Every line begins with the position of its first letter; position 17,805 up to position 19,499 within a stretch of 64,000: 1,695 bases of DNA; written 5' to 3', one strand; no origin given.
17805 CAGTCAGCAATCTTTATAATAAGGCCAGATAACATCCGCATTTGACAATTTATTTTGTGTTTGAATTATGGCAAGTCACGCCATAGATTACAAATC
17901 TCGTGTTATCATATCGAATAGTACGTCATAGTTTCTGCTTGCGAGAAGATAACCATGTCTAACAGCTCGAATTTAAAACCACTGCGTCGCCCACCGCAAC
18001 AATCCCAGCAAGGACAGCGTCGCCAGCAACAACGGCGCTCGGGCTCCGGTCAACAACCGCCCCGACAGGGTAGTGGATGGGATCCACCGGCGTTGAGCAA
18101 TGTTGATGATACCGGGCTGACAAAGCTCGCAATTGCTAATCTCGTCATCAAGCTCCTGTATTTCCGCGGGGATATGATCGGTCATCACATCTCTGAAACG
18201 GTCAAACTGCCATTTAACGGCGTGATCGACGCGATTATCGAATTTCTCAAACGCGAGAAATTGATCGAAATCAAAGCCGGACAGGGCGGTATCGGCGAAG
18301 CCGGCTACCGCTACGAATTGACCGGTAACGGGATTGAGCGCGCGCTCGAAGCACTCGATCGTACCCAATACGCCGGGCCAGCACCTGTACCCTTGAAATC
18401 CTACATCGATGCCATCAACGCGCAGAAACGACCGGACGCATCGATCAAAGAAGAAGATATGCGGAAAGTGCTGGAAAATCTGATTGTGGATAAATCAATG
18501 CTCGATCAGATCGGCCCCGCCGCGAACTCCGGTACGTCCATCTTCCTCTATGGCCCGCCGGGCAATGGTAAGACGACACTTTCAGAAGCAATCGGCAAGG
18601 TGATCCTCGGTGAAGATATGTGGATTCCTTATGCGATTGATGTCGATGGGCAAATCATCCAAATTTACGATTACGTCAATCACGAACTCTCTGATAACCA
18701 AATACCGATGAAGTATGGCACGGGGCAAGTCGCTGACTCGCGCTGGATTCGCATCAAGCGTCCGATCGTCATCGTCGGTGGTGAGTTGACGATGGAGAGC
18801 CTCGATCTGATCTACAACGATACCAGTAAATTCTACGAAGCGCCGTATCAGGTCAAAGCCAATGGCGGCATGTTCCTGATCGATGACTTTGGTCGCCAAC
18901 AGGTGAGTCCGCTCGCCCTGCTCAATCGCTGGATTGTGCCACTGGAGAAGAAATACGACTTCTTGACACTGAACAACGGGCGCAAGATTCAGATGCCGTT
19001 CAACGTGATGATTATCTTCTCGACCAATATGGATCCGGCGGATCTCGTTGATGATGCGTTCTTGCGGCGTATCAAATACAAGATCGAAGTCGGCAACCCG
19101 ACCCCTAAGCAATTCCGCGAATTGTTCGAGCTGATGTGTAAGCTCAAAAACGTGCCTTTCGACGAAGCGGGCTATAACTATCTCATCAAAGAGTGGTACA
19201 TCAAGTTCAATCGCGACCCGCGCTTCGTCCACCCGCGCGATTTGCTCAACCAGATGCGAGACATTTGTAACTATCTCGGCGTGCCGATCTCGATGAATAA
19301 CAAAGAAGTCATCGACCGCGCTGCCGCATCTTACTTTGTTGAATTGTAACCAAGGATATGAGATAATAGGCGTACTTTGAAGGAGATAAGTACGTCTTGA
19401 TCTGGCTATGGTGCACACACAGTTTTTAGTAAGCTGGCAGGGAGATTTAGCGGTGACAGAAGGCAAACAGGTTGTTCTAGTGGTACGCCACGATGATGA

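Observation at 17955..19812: Unclassified AAA+ ATPase with a Q/R-rich disordered N-terminus paired with a stand-alone CheY-like receiver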

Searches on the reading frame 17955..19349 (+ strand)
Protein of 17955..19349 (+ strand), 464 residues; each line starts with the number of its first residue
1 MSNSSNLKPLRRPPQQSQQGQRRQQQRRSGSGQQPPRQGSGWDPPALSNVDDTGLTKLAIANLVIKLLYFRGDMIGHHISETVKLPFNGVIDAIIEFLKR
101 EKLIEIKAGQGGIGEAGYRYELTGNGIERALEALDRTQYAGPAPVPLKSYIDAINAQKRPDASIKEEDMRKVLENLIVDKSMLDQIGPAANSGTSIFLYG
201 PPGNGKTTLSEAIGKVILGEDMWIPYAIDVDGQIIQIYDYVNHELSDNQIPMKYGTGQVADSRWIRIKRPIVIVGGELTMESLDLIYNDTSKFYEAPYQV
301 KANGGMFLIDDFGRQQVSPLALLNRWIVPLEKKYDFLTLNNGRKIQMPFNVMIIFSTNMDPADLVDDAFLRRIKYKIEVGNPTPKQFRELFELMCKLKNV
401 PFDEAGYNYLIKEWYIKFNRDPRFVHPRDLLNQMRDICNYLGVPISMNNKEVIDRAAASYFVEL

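Call 3: search_protein_families(library=pfam, proteins=[window:17955-19349:+], max_evalue=1)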
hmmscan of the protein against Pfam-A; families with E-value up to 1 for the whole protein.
window:17955-19349:+ (464 aa): 19 families
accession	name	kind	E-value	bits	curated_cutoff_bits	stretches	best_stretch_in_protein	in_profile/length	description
PF00004.35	AAA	-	0.00016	22.5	21.2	1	196-215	1-20/131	ATPase family associated with various cellular activities (AAA)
PF00158.32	Sigma54_activat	-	0.0032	17.6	20.2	0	301-379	91-164/168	Sigma-54 interaction domain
PF13191.12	AAA_16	-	0.0075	17.2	32.6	1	187-223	17-54/167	AAA ATPase domain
PF01078.27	Mg_chelatase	-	0.014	15.2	20.3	1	189-216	18-45/207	Magnesium chelatase, subunit ChlI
PF00910.28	RNA_helicase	-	0.016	16.1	21.5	1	196-218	1-23/105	RNA helicase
PF07728.20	AAA_5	-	0.02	15.3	22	1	196-217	2-23/139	AAA domain (dynein-related subfamily)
PF20030.5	bpMoxR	-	0.02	14.4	27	1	169-219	7-57/205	MoxR domain in the MoxR-vWA-beta-propeller ternary systems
PF05496.18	RuvB_N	-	0.033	14.4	27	1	195-215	35-55/159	Holliday junction DNA helicase RuvB P-loop domain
PF13479.12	AAA_24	-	0.036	14.4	27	1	194-217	3-26/195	AAA domain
PF13555.12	AAA_29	-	0.084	13.1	27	1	192-223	22-51/61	P-loop containing region of AAA domain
PF20720.3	nSTAND3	-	0.094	12.9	27.2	1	195-220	19-44/155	Novel STAND NTPase 3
PF13238.12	AAA_18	-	0.14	13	29.4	1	196-215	1-20/128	AAA domain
PF02367.23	TsaE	-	0.14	12.5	26.6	1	184-216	12-44/128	Threonylcarbamoyl adenosine biosynthesis protein TsaE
PF19263.5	DUF5906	-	0.15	13.2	27.6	0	198-216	1-21/114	Family of unknown function (DUF5906)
PF00005.33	ABC_tran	-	0.21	12.6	25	1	190-214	8-32/137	ABC transporter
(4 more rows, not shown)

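Call 4: search_protein_families(library=ncbifam, proteins=[window:17955-19349:+], max_evalue=1)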
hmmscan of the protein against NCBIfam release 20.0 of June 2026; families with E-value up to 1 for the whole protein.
window:17955-19349:+ (464 aa): 41 families (the best 25 are shown)
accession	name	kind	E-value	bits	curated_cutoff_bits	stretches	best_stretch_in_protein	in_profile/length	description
NF042959.1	IteA_antiphage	equivalog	8.6e-08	31.7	510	2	347-396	222-269/367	anti-phage ATPase IteA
NF041006.2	cell_div_CdvC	equivalog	1.2e-05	24.5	650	2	167-219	109-160/370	cell division protein CdvC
NF003069.1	PRK03992.1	subfamily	2.4e-05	23.7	500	1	167-214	141-186/379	proteasome-activating nucleotidase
NF005304.0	PRK06835.1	equivalog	0.00012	21.3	215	1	170-226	162-216/330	ATP-binding protein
NF047748.1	PrtsmActNtasePan1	equivalog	0.00018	20.6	750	1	167-214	158-203/405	proteasome-activating nucleotidase Pan1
TIGR03689.1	pup_AAA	equivalog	0.00019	20.3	504.75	1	195-215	218-238/512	proteasome ATPase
NF047747.1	PrtsmActNtasePan2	equivalog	0.00029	20.2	700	1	168-214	162-206/397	proteasome-activating nucleotidase Pan2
TIGR01242.2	TIGR01242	subfamily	0.0004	19.5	500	1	167-214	124-169/362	proteasome-activating nucleotidase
NF003229.0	PRK04195.1-5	equivalog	0.0032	16.2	280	1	165-215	21-66/413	replication factor C large subunit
NF003226.0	PRK04195.1-1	equivalog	0.0064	15.5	588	1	191-215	38-62/405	replication factor C large subunit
TIGR01243.1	CDC48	subfamily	0.0069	14.7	802.65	1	168-213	464-507/733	CDC48 family AAA ATPase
TIGR02640.1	gas_vesic_GvpN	equivalog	0.0092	15.5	266.8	1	191-215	19-43/262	gas vesicle protein GvpN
TIGR00635.1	ruvB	equivalog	0.011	14.7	299.05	1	195-215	32-52/305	Holliday junction branch migration DNA helicase RuvB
NF006745.0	PRK09270.1-4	equivalog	0.011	14.6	228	1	161-223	13-72/246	nucleoside/nucleotide kinase family protein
TIGR03922.1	T7SS_EccA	equivalog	0.013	14.1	466.65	1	194-219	313-338/557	type VII secretion AAA-ATPase EccA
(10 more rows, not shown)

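Call 5: search_solved_structures(query=window:17955-19349:+, max_evalue=1, show_alignments=2)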
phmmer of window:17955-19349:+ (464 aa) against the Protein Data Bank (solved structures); distinct sequences matched with E-value up to 1: 180 (the best 60 are shown).
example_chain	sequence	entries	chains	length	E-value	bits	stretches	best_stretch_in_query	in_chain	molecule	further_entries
5vc7_A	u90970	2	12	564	5.5e-05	25.5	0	170-214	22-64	VCP-like ATPase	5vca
5w0t_A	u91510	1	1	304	8.7e-05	24.8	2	187-215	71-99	Protein MSP1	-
8amz_K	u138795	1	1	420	0.00011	24.5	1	162-214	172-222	AAA domain-containing protein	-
9kmd_A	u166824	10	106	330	0.00012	24.4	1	187-215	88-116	Outer mitochondrial transmembrane helix translocase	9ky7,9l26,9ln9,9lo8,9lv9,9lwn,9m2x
5g4g_A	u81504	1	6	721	0.00013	24.3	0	169-214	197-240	VCP-LIKE ATPASE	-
5g4f_A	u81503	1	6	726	0.00013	24.2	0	169-214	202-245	VCP-LIKE ATPASE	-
9l3m_A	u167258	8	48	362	0.00016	24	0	187-215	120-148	Outer mitochondrial transmembrane helix translocase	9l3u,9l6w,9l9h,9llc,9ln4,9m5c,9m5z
9olo_A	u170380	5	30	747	0.00019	23.7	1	174-219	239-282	Vesicle-fusing ATPase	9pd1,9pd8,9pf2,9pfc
3j94_A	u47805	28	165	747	0.00019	23.7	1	174-219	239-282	Vesicle-fusing ATPase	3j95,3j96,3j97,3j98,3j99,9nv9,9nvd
6mdm_A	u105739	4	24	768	0.00021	23.6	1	174-219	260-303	Vesicle-fusing ATPase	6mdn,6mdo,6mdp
6ip2_B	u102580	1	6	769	0.00021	23.6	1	174-219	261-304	Vesicle-fusing ATPase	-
6oa9_A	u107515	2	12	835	0.0004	22.7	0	165-215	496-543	Cell division control protein 48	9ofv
6oaa_B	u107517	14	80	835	0.0004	22.7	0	165-215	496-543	Cell division control protein 48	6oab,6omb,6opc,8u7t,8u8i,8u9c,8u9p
8dar_A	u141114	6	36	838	0.0004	22.6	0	165-215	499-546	Cell division control protein 48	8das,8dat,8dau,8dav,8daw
6chs_H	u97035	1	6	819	0.00085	21.6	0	185-214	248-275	Putative cell division control protein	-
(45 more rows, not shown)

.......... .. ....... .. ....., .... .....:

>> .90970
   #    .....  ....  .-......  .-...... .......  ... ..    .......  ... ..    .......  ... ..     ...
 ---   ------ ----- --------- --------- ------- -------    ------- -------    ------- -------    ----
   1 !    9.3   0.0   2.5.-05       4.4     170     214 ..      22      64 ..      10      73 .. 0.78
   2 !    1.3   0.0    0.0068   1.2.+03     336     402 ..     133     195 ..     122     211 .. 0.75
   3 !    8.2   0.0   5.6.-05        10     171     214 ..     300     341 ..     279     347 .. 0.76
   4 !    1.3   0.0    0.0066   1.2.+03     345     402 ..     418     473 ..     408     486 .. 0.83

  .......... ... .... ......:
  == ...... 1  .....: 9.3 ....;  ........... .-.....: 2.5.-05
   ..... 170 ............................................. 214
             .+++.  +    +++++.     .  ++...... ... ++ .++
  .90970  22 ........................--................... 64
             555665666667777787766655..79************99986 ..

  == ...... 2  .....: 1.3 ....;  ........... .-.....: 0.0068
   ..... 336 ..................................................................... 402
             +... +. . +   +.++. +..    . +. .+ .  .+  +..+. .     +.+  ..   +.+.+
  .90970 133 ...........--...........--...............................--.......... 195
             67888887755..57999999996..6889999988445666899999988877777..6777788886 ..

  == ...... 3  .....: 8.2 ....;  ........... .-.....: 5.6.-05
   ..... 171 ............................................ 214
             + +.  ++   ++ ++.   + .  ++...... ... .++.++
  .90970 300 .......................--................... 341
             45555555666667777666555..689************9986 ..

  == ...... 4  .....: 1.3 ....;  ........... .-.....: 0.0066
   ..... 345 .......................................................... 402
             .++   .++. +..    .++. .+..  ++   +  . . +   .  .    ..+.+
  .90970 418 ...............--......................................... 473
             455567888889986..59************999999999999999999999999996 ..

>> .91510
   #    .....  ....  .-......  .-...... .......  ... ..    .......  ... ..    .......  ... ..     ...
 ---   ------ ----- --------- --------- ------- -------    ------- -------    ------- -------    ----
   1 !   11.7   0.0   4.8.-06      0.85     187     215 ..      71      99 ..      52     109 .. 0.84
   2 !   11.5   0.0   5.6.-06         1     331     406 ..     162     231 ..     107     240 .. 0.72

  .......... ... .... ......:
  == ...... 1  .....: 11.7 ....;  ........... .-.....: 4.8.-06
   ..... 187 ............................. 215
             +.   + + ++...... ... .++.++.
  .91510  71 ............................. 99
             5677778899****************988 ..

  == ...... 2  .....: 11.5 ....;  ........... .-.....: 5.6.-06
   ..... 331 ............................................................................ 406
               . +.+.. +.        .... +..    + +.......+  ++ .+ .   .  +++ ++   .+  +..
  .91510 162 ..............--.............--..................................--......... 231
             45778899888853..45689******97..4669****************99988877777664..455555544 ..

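Call 6: search_protein_families(library=padloc, proteins=[window:17955-19349:+], max_evalue=1)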
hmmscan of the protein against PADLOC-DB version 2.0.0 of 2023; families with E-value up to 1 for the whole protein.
window:17955-19349:+ (464 aa): 9 families
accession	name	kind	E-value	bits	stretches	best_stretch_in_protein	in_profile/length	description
PDLC04232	IetA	-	8.9e-11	39.8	2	149-215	71-138/330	-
PDLC02196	IetA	-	3.9e-09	34.4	2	158-215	86-144/374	-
PDLC02195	IetA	-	1.9e-07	28.8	2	163-215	106-159/395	-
PDLC00915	TRIP13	-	0.00026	18.5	1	195-213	65-83/302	TRIP13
PDLC04231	IetA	-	0.00076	17.4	1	195-215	119-139/262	-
PDLC00914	TRIP13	-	0.0042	14.6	1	350-412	188-246/302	TRIP13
PDLC03920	MkoA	-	0.011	12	1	126-219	565-657/1112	-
PDLC04140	mad8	-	0.018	12.6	1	191-240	25-65/314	mads_8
PDLC01515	Csx3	-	0.038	11.6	1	192-229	5-41/183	"CAS-I,CAS-III; associated"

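Call 7: find_homologous_proteins(query=window:17955-19349:+)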
Query window:17955-19349:+ (464 aa): 8000 proteins with E <= 0.001 among 8000 candidates; the best 120 are listed.
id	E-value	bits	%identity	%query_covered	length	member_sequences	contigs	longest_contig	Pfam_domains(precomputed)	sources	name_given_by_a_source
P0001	0.0e+0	1060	100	100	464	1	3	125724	-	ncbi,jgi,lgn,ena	jgi:predicted ATPase with chaperone activity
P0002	0.0e+0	1053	99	100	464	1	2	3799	-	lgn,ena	-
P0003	7.4e-246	834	80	98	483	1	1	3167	-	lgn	-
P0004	3.3e-245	832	80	91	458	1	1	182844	-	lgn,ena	-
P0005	2.7e-243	826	78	99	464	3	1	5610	-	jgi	jgi:predicted ATPase with chaperone activity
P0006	4.8e-243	825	75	99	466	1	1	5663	-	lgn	-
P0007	8.4e-243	824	76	99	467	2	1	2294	-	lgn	-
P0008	2.2e-242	823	76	99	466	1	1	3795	-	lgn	-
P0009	3.4e-242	822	76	99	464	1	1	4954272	-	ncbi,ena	-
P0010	9.1e-242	821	75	99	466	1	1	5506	-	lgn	-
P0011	1.2e-241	821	77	99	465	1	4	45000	-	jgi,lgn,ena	-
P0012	1.3e-241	821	75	99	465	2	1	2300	-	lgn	-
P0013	2.3e-241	820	75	99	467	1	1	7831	-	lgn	-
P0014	1.0e-240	818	75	99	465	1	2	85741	-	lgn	-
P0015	1.1e-240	817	75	99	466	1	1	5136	-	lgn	-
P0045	2.9e-221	753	70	99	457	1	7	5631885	-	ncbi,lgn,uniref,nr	ncbi:ATP-binding protein [Phototrophicus methaneseepsis]|uniref:ATP-binding protein n=1 Tax=Phototro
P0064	8.1e-212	722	66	99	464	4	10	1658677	-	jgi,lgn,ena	jgi:energy-coupling factor transporter ATP-binding protein EcfA2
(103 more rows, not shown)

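Call 8: find_encoding_contigs(protein=P0001, flank=6000, max_places=3)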
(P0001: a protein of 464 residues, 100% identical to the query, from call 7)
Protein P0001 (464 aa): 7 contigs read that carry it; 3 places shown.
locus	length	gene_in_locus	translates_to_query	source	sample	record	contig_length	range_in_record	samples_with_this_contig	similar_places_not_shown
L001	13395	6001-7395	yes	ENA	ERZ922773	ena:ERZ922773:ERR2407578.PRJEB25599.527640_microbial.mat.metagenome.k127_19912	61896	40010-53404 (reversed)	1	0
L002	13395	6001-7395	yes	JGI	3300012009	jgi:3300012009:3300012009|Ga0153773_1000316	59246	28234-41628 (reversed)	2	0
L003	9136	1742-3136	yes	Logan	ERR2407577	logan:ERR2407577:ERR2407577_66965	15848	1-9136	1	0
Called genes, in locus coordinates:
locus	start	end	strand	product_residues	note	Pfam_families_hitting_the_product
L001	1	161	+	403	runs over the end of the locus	PF12704:MacB_PCD, PF02687:FtsX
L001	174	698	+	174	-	-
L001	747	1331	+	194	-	PF01978:TrmB (faint), PF09339:HTH_IclR (weak)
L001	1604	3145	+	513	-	PF05697:Trigger_N, PF05698:Trigger_C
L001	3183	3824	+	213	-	PF00574:CLP_protease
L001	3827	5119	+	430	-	PF06689:zf-C4_ClpX, PF07728:AAA_5 (faint), PF00493:MCM (weak), PF01078:Mg_chelatase (faint), PF13401:AAA_22 (faint), PF00004:AAA, PF07724:AAA_2, PF10431:ClpB_D2-small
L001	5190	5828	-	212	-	PF00753:Lactamase_B (faint), PF13483:Lactamase_B_3, PF12706:Lactamase_B_2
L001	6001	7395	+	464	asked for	-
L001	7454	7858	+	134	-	PF00072:Response_reg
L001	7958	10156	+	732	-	PF22019:GlgB_N, PF02922:CBM_48, PF00128:Alpha-amylase, PF02806:Alpha-amylase_C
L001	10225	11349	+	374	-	PF03372:Exo_endo_phos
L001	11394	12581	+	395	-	PF00817:IMS, PF11798:IMS_HHH (weak), PF21999:IMS_HHH_1 (faint), PF11799:IMS_C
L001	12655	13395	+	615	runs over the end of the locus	PF00009:GTP_EFTU, PF22042:EF-G_D2, PF03144:GTP_EFTU_D2, PF14492:EFG_III (faint), PF00679:EFG_C, PF21018:BipA_C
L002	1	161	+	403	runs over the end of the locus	PF12704:MacB_PCD, PF02687:FtsX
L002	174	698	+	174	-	-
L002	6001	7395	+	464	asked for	-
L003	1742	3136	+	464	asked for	-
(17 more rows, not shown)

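Call 10: find_encoding_contigs(protein=P0045, flank=6000, max_places=1)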
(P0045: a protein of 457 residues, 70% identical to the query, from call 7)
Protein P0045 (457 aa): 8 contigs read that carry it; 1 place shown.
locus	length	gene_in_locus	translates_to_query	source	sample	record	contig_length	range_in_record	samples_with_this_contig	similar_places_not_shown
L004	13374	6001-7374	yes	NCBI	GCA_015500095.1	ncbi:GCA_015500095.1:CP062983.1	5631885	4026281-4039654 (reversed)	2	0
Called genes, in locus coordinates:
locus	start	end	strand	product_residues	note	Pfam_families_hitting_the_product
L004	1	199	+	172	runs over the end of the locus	-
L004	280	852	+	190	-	PF09339:HTH_IclR (faint), PF01978:TrmB (faint), PF12840:HTH_20 (weak), PF12802:MarR_2 (weak)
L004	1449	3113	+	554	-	PF05697:Trigger_N, PF05698:Trigger_C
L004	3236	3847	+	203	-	PF00574:CLP_protease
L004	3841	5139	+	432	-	PF06689:zf-C4_ClpX, PF00493:MCM (weak), PF01078:Mg_chelatase (faint), PF00004:AAA, PF07724:AAA_2, PF07728:AAA_5 (faint), PF10431:ClpB_D2-small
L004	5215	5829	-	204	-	PF13483:Lactamase_B_3, PF12706:Lactamase_B_2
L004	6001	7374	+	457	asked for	-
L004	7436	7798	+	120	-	-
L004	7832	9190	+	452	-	PF01018:GTP1_OBG, PF01926:MMR_HSR1, PF02421:FeoB_N, PF09269:DUF1967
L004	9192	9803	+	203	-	PF01467:CTP_transf_like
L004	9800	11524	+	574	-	PF00497:SBP_bac_3, PF09084:NMT1 (faint), PF00497:SBP_bac_3 (weak)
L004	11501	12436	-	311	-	PF00892:EamA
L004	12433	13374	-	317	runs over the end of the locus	PF00892:EamA, PF03151:TPT (faint), PF00892:EamA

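Call 11: find_encoding_contigs(protein=P0064, flank=6000, max_places=1)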
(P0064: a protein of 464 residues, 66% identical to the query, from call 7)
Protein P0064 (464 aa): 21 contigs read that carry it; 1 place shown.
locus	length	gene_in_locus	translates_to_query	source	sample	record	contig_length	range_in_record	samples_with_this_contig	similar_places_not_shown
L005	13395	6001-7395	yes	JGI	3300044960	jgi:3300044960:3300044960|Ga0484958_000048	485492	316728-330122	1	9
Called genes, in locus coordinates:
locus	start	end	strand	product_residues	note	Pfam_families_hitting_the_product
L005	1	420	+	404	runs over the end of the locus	PF12704:MacB_PCD, PF02687:FtsX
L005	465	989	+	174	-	-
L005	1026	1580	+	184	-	PF09339:HTH_IclR (faint), PF01978:TrmB (weak), PF12802:MarR_2 (faint), PF12840:HTH_20 (weak)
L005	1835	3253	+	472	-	PF05697:Trigger_N, PF05698:Trigger_C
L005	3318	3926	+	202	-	PF00574:CLP_protease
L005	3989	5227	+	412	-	PF06689:zf-C4_ClpX, PF00493:MCM (weak), PF01078:Mg_chelatase (faint), PF00158:Sigma54_activat (faint), PF07724:AAA_2, PF13401:AAA_22 (faint), PF00004:AAA, PF10431:ClpB_D2-small, +1 more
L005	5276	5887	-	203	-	PF13483:Lactamase_B_3, PF12706:Lactamase_B_2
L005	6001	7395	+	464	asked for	-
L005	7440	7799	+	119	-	PF00072:Response_reg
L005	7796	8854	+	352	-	PF01073:3Beta_HSD, PF01370:Epimerase, PF04321:RmlD_sub_bind, PF05368:NmrA, PF07993:NAD_binding_4, PF13460:NAD_binding_10, PF16363:GDP_Man_Dehyd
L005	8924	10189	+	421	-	PF01018:GTP1_OBG, PF00009:GTP_EFTU (faint), PF01926:MMR_HSR1, PF02421:FeoB_N, PF09269:DUF1967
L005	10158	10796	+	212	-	PF01467:CTP_transf_like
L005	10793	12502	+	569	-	PF00497:SBP_bac_3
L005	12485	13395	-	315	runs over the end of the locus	PF00892:EamA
